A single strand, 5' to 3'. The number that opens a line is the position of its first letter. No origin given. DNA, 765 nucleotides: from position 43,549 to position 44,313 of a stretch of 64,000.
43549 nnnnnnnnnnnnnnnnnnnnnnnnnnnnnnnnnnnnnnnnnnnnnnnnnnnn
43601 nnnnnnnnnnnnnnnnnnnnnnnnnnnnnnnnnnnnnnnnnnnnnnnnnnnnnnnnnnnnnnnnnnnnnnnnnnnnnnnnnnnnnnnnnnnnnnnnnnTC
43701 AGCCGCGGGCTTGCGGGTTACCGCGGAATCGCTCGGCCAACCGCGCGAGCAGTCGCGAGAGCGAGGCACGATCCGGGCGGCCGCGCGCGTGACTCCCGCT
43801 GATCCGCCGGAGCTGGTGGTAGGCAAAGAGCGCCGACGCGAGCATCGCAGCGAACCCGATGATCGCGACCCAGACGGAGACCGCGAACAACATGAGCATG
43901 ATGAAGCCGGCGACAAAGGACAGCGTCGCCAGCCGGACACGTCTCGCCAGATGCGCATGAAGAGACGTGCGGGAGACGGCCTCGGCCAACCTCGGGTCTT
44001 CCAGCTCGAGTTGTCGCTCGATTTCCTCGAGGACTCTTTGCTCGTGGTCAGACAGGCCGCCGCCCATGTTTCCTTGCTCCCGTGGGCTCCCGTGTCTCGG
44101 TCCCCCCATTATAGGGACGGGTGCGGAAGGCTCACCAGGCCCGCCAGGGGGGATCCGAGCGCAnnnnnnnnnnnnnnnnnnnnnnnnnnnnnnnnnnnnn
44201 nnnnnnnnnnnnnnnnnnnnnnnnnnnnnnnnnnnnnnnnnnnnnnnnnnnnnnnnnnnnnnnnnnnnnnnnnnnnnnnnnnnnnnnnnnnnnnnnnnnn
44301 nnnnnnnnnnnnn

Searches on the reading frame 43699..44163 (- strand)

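Call 6: search_protein_families(library=pfam, proteins=[window:43699-44163:-], max_evalue=0.01)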
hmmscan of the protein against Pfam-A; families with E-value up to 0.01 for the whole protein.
window:43699-44163:- (154 aa): 3 families
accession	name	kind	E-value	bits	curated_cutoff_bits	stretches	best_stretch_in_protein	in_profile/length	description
PF11239.13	DUF3040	-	1.2e-19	70.7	24.7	1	37-112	3-83/84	Protein of unknown function (DUF3040)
PF18181.6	SLATT_1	-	0.0036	17.8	26.3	1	71-126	22-79/122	SMODS and SLOG-associating 2TM effector domain 1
PF05231.19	MASE1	-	0.0042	16.7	29.8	1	66-113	91-138/299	MASE1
